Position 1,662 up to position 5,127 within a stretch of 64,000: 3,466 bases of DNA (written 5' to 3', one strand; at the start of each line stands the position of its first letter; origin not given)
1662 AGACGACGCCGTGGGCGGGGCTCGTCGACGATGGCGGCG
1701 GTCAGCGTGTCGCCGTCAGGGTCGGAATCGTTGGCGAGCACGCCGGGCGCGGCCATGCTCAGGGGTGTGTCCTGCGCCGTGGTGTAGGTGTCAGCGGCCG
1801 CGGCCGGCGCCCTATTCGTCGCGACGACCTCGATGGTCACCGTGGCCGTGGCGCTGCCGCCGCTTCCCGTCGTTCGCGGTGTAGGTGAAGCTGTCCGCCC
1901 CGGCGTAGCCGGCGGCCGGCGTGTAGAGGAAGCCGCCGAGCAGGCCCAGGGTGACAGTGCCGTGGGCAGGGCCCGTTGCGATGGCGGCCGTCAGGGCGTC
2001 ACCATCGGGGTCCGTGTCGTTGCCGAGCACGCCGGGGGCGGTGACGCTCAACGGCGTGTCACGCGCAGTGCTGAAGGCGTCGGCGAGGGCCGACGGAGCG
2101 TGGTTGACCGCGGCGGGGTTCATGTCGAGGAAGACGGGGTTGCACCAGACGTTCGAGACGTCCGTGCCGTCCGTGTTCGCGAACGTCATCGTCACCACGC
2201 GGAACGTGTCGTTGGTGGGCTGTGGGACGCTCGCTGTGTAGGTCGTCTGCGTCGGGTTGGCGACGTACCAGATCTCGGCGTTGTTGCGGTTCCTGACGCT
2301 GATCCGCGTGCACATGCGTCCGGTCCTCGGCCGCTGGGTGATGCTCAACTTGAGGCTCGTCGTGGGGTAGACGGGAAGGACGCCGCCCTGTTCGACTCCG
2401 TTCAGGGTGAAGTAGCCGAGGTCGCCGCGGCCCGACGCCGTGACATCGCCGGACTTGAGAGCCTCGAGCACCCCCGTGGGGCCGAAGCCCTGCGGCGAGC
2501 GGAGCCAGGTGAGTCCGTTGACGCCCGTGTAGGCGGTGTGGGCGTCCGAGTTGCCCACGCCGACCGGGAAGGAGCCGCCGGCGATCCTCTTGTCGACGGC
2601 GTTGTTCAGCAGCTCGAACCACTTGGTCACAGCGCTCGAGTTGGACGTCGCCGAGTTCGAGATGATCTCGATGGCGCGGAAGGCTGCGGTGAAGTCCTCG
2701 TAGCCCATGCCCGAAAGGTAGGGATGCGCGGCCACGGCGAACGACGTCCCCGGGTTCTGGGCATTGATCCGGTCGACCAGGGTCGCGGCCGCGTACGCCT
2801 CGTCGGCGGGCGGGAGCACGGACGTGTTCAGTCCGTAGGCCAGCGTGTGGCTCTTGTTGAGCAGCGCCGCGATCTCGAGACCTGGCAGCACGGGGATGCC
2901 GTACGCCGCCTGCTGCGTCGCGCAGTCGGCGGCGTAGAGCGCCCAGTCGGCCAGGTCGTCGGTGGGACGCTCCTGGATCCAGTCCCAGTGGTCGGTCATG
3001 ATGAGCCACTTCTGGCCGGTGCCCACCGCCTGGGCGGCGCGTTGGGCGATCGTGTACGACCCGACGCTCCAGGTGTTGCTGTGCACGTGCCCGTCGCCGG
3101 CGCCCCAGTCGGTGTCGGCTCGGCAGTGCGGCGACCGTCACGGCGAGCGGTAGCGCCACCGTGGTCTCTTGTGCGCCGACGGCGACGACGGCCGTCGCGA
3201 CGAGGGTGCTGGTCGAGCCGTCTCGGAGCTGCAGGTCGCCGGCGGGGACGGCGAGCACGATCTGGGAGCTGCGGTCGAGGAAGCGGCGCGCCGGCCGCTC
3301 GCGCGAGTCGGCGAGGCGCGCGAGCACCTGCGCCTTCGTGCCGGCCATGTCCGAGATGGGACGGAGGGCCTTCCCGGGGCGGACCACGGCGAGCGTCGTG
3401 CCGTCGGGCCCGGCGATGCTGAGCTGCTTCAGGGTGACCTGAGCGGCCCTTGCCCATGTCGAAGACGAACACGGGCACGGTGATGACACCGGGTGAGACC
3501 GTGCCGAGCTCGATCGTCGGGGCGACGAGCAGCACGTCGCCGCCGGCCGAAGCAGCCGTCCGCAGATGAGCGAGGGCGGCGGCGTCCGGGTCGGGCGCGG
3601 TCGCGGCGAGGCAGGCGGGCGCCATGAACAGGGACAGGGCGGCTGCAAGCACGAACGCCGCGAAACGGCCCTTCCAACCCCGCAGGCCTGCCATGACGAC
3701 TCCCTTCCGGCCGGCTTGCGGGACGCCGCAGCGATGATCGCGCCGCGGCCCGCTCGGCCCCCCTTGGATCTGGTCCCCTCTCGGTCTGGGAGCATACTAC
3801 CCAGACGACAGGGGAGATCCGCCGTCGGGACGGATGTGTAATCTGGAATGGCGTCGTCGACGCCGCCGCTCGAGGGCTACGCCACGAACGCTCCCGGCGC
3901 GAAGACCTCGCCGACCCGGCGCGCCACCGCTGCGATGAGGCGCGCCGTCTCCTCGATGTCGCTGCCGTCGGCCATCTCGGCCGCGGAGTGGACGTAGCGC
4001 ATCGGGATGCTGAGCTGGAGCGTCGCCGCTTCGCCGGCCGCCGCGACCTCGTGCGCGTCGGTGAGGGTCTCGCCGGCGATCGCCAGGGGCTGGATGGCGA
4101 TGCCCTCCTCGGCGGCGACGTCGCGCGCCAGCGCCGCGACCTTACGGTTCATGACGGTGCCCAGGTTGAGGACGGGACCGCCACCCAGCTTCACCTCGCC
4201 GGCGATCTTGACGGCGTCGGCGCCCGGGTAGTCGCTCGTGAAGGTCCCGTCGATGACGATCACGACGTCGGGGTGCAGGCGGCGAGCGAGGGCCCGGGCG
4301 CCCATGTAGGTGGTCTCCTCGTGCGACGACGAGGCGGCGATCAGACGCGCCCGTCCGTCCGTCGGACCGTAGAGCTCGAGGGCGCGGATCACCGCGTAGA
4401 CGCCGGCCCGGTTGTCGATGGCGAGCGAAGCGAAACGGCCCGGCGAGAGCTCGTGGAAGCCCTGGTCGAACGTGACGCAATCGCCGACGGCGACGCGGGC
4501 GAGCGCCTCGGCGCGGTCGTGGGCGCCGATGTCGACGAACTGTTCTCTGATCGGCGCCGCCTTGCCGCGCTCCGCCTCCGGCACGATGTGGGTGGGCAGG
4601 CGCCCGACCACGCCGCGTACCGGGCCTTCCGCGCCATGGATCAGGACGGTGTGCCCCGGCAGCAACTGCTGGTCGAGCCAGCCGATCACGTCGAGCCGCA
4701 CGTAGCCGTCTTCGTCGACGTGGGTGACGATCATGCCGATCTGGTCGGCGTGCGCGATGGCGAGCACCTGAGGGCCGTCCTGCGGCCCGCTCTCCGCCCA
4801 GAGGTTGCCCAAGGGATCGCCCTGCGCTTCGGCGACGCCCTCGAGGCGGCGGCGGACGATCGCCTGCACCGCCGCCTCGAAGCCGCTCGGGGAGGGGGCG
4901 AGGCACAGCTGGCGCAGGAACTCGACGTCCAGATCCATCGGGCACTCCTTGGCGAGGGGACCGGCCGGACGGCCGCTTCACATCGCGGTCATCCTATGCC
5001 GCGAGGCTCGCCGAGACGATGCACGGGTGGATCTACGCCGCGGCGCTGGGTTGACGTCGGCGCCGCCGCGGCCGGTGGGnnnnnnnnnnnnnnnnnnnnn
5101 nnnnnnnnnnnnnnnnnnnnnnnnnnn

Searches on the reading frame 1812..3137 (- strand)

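Call 55: search_protein_families(library=pfam, proteins=[window:1812-3137:-], max_evalue=0.00001)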
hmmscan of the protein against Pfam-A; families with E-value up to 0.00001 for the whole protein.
window:1812-3137:- (441 aa): 3 families
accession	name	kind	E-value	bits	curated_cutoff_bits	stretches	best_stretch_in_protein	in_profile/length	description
PF17963.7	Big_9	-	7.2e-20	72.1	23.6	1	345-426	1-79/89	Bacterial Ig domain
PF17892.7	Cadherin_5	-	6e-17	61.7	26.5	1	344-427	1-87/98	Cadherin-like domain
PF17803.7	Cadherin_4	-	2.3e-16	60.5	25.1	1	342-403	8-69/71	Bacterial cadherin-like domain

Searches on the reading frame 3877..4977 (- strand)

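Call 55: search_protein_families(library=pfam, proteins=[window:3877-4977:-], max_evalue=0.00001)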
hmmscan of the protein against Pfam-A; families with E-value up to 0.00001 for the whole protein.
window:3877-4977:- (366 aa): 1 family
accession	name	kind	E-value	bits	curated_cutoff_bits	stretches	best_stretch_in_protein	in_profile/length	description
PF05343.19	Peptidase_M42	-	6.7e-67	226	23.2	1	57-347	1-292/292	M42 glutamyl aminopeptidase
